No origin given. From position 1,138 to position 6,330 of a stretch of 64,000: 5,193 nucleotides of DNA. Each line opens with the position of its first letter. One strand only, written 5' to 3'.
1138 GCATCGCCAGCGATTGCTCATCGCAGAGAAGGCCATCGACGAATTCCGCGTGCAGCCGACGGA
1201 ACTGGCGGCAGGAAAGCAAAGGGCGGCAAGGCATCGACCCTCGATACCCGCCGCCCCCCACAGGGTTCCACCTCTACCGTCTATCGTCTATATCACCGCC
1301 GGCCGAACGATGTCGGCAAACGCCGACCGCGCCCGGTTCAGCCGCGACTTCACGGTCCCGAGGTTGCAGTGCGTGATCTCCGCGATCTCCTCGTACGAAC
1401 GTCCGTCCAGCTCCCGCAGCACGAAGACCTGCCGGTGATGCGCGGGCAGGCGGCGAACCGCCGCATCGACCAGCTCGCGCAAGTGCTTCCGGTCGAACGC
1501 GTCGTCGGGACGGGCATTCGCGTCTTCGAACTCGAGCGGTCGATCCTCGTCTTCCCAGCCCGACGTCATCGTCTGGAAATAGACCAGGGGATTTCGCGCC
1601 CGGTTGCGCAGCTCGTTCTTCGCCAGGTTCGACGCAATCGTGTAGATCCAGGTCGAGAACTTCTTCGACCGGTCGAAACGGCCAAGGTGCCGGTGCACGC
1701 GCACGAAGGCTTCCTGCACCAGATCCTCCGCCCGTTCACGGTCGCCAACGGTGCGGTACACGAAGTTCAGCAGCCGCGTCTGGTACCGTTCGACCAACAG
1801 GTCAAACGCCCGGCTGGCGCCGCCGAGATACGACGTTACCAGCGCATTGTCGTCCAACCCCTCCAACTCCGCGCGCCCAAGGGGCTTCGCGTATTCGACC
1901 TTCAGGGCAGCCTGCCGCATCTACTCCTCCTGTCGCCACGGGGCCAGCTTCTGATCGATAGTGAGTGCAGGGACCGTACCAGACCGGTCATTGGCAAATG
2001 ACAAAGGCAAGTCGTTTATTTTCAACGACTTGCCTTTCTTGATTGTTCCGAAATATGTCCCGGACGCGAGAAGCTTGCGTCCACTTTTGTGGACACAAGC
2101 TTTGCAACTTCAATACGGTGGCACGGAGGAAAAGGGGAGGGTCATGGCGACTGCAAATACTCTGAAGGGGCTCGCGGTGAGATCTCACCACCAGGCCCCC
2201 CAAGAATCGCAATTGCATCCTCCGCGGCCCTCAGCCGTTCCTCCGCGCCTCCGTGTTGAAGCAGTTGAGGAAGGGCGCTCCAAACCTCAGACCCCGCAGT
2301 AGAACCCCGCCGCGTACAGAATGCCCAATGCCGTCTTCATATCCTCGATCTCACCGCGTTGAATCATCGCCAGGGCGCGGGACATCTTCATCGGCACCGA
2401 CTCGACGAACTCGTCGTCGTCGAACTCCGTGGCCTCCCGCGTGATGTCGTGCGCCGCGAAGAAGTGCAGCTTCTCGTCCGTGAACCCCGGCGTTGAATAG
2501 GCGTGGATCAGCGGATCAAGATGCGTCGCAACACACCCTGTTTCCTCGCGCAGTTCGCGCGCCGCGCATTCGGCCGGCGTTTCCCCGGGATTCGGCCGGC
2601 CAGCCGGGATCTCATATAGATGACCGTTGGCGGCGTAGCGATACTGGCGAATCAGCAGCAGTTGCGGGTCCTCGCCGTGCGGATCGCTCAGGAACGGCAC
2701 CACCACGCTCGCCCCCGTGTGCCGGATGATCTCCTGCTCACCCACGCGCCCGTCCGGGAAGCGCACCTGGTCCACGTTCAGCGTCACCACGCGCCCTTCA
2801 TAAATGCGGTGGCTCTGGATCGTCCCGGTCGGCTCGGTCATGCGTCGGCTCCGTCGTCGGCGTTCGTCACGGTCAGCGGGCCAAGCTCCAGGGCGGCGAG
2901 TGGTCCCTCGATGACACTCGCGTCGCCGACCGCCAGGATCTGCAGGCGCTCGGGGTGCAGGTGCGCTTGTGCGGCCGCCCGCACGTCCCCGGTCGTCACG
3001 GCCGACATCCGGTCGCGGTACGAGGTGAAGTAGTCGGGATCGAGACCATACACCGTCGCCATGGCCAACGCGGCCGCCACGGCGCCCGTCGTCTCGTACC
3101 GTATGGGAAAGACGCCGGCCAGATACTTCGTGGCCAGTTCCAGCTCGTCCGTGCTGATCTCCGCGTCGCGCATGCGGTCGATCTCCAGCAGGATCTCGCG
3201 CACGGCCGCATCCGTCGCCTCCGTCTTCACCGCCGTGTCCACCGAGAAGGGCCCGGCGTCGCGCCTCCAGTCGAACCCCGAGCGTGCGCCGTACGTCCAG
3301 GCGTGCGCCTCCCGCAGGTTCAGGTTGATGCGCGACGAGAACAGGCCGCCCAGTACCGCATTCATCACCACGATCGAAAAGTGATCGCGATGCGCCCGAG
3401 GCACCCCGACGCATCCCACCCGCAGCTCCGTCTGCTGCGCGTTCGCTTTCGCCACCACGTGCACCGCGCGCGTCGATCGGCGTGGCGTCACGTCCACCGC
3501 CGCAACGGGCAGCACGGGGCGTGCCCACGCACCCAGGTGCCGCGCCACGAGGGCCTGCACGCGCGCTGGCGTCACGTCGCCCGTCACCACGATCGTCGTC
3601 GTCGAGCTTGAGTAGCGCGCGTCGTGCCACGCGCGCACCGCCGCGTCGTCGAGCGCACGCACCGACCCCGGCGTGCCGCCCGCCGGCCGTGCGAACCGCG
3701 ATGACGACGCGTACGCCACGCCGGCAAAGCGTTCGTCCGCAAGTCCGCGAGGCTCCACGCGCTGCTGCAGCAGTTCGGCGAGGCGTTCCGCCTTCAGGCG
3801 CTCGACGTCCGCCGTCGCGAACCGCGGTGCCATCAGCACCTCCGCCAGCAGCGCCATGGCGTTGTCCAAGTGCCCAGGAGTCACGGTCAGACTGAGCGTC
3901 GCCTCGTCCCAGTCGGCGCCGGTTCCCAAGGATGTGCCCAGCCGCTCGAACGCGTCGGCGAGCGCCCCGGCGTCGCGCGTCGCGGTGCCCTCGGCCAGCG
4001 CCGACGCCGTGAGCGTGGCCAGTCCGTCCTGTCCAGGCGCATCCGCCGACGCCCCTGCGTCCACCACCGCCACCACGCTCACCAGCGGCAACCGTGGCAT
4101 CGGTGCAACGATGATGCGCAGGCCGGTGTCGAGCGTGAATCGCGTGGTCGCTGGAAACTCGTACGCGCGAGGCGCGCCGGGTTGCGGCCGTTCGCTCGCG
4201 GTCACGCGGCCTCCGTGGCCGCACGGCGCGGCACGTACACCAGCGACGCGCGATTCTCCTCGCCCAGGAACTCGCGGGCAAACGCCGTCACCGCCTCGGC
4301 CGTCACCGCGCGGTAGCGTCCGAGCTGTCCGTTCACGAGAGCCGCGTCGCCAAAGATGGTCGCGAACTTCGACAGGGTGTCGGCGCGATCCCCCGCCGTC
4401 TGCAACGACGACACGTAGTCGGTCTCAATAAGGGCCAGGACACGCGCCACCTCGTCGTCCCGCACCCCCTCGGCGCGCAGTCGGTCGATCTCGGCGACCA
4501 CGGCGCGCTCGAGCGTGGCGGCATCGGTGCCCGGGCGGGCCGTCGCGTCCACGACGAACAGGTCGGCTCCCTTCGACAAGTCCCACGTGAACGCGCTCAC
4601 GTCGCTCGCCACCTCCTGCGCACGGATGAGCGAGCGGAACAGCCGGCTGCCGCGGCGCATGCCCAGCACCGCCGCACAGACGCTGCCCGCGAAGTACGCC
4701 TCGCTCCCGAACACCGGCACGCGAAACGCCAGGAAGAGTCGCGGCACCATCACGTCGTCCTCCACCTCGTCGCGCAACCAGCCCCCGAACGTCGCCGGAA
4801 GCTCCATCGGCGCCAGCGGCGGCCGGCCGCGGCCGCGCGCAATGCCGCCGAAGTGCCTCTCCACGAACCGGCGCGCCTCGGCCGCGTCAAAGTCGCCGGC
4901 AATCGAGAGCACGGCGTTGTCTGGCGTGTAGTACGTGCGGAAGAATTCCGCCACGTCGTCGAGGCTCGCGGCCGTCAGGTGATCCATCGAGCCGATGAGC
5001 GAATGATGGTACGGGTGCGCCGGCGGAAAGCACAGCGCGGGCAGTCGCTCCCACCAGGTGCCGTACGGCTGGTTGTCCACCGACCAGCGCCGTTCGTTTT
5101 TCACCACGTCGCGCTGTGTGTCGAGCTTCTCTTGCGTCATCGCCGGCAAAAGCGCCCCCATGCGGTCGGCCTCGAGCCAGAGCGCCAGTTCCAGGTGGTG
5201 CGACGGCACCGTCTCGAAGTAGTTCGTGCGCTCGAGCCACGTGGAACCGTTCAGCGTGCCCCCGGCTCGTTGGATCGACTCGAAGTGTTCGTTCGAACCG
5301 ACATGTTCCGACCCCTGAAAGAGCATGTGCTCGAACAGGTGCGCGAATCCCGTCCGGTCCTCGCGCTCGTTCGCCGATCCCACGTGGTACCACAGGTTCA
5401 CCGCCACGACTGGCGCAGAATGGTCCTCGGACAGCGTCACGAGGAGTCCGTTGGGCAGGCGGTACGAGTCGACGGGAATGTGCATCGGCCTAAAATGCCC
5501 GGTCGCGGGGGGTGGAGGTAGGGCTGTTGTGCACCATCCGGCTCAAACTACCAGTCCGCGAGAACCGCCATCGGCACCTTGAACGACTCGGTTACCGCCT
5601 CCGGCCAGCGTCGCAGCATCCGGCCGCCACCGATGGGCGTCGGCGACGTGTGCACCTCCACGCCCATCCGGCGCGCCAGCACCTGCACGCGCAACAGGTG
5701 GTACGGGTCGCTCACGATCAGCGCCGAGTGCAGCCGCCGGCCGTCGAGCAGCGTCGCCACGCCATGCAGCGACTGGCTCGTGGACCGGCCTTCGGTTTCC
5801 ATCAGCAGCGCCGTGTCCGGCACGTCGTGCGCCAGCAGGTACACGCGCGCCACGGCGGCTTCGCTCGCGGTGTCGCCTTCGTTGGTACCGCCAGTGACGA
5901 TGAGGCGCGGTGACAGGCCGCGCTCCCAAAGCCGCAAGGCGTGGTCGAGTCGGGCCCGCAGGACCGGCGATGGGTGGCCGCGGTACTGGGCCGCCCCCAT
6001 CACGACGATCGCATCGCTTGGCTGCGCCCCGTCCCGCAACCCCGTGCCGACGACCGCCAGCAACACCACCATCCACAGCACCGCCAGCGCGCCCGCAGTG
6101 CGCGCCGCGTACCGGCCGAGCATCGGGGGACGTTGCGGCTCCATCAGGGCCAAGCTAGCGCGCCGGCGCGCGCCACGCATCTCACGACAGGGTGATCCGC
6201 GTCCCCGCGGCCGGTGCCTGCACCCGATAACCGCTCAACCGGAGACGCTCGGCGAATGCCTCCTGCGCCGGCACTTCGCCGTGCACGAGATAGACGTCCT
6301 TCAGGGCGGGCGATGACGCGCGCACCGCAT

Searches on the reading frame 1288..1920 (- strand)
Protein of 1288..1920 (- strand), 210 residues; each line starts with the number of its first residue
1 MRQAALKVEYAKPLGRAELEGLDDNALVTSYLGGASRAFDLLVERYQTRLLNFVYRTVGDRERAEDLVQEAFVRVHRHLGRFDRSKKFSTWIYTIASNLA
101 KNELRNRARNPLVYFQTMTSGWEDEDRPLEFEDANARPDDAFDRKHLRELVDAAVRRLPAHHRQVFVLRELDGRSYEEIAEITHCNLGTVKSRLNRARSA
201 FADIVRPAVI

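Call 47: search_protein_families(library=pfam, proteins=[window:1288-1920:-], max_evalue=0.001)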
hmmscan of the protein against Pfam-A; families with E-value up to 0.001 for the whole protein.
window:1288-1920:- (210 aa): 4 families
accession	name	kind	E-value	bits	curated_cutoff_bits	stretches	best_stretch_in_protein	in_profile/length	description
PF04542.20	Sigma70_r2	-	8.8e-22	77.1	24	1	42-109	1-70/71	Sigma-70 region 2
PF08281.18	Sigma70_r4_2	-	2.1e-17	62.9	25.7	1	149-199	2-52/54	Sigma-70, region 4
PF04545.22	Sigma70_r4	-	2.6e-09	36.9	24.1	1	156-198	3-45/50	Sigma-70, region 4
PF07638.17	Sigma70_ECF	-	1.7e-05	25.3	21.1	1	34-202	14-180/185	ECF sigma factor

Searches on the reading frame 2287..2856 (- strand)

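Call 47: search_protein_families(library=pfam, proteins=[window:2287-2856:-], max_evalue=0.001)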
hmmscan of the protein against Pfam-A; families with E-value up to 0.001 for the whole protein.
window:2287-2856:- (189 aa): 1 family
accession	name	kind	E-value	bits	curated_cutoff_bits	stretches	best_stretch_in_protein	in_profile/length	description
PF00293.34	NUDIX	-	1e-16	61.6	21.1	1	49-153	4-110/134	NUDIX domain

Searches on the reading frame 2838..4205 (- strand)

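Call 47: search_protein_families(library=pfam, proteins=[window:2838-4205:-], max_evalue=0.001)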
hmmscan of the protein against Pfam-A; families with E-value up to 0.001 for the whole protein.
window:2838-4205:- (455 aa): 2 families
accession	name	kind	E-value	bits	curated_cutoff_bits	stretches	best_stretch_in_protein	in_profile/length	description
PF05193.26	Peptidase_M16_C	-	7.3e-31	107.9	23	1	188-358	5-177/181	Peptidase M16 inactive domain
PF00675.25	Peptidase_M16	-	3.2e-11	43.8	22.3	1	41-145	12-116/149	Insulinase (Peptidase family M16)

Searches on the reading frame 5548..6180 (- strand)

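Call 96: search_protein_families(library=pfam, proteins=[window:5548-6180:-], max_evalue=0.001)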
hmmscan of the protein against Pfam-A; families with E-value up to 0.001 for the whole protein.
window:5548-6180:- (210 aa): 1 family
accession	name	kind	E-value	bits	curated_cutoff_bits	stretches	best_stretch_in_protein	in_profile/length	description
PF02698.23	DUF218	-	3.5e-27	95.4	27.6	1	56-187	1-110/133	DUF218 domain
